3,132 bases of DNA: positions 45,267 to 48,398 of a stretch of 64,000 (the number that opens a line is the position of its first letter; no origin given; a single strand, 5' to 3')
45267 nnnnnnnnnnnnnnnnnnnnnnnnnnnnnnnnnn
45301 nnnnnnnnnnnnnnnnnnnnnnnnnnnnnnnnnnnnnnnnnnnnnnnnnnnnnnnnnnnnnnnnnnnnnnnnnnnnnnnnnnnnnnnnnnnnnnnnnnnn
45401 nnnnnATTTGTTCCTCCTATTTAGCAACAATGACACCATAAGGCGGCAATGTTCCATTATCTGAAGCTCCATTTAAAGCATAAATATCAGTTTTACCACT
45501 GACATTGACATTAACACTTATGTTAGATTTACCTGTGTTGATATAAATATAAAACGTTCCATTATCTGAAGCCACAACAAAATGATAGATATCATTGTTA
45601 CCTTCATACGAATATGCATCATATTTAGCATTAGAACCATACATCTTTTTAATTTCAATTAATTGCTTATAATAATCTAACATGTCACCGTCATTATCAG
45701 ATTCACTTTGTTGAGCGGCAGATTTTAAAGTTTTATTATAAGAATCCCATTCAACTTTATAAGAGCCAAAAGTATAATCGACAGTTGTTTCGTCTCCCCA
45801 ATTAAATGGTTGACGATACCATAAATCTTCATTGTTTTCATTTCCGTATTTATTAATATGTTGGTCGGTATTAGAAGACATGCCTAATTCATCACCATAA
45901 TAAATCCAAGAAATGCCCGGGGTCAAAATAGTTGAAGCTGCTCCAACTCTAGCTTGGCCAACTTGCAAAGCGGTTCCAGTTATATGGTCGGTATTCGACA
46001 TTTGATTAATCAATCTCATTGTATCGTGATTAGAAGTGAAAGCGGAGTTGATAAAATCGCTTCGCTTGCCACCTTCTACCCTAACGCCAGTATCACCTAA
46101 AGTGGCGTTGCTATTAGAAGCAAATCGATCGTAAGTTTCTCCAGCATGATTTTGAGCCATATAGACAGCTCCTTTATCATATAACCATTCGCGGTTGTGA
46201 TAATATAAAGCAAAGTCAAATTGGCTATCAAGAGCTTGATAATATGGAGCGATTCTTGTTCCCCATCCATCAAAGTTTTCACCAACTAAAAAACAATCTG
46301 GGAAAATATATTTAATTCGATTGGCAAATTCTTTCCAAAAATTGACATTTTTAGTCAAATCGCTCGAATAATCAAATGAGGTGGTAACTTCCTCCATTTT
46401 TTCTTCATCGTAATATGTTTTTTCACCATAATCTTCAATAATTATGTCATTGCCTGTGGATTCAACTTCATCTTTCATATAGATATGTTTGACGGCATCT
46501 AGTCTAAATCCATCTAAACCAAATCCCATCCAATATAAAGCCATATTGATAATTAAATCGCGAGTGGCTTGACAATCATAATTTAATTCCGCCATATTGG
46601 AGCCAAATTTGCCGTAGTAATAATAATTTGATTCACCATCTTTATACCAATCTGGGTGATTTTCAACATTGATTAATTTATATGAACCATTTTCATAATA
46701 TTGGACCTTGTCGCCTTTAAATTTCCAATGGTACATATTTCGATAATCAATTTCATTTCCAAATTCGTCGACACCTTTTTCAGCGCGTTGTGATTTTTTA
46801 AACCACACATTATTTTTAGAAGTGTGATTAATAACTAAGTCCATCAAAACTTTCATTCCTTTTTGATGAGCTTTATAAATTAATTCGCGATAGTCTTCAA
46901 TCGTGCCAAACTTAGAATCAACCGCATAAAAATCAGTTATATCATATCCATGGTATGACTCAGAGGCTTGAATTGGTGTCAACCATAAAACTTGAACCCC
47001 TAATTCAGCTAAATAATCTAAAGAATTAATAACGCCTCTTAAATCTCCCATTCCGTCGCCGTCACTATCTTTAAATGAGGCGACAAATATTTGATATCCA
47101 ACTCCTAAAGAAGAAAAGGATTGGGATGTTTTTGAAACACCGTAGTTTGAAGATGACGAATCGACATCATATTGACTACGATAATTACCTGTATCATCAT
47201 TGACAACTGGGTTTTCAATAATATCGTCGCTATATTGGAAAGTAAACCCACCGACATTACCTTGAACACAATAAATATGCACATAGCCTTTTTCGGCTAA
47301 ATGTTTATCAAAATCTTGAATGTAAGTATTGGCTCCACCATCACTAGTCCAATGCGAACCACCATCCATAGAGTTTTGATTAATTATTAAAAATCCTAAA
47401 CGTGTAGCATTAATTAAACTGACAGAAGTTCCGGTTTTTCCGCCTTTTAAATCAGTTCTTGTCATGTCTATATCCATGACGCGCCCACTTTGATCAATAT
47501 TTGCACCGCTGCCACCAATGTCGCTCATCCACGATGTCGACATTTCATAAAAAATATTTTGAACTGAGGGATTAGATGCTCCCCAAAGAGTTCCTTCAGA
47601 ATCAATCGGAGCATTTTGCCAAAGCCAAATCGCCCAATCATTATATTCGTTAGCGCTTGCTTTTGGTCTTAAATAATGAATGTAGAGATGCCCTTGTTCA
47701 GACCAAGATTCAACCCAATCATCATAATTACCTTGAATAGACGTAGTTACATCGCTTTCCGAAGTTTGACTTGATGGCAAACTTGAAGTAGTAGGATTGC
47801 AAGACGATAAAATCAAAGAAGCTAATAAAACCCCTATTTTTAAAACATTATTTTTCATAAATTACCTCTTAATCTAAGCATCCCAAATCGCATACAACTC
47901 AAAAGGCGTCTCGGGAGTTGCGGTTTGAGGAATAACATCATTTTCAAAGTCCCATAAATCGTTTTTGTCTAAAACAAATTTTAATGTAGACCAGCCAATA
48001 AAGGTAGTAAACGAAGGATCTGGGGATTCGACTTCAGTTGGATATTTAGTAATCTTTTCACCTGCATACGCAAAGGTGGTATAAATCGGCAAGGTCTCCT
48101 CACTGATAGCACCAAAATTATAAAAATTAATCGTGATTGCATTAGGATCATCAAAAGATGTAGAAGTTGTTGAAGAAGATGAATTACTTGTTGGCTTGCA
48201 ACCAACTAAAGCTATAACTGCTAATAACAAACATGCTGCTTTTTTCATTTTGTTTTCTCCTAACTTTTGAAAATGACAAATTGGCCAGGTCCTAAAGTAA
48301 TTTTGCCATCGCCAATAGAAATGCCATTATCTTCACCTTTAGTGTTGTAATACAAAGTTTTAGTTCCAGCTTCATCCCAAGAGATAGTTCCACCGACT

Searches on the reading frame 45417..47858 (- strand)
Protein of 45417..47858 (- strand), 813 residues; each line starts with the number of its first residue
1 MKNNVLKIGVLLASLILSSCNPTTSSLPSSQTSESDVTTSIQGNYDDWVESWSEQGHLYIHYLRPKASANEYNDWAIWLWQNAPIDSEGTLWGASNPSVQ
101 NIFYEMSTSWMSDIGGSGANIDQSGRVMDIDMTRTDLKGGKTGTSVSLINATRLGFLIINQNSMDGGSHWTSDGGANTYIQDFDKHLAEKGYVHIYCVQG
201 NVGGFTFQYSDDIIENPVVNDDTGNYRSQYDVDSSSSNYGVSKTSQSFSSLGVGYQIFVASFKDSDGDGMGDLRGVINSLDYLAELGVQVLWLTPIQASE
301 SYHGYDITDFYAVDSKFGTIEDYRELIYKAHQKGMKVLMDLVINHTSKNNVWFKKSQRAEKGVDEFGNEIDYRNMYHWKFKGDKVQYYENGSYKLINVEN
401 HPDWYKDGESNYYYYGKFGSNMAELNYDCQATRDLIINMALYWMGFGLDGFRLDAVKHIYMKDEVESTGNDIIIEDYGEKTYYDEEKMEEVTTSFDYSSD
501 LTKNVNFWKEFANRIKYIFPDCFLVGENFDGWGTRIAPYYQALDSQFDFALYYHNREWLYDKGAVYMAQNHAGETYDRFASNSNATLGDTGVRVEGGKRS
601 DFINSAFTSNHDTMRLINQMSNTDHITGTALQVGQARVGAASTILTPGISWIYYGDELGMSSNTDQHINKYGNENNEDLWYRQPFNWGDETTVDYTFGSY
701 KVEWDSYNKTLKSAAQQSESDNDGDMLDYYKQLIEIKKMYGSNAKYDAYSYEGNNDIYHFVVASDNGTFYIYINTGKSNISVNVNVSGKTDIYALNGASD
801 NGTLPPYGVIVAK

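Call 6: search_protein_families(library=pfam, proteins=[window:45417-47858:-], max_evalue=0.01)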
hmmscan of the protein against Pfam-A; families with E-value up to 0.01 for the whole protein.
window:45417-47858:- (813 aa): 2 families
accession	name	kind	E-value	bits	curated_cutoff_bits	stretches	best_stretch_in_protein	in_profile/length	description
PF00128.31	Alpha-amylase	-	5.9e-79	266.8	22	1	256-740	1-440/446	Alpha amylase, catalytic domain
PF14701.12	hDGE_amylase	-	5.6e-05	22.9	27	1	270-355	18-112/439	Glycogen debranching enzyme, glucanotransferase domain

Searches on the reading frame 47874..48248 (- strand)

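Call 6: search_protein_families(library=pfam, proteins=[window:47874-48248:-], max_evalue=0.01)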
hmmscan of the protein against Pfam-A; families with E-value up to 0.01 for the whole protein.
window:47874-48248:- (124 aa): 0 families

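Call 8: search_protein_families(library=ncbifam, proteins=[window:47874-48248:-], max_evalue=0.1)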
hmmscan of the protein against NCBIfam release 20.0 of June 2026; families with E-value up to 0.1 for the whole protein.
window:47874-48248:- (124 aa): 1 family
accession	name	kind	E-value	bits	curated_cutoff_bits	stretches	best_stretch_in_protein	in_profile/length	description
NF047501.1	lipo_LIC_13215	equivalog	0.044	13.1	200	1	21-73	48-100/194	LIC_13215 family putative lipoprotein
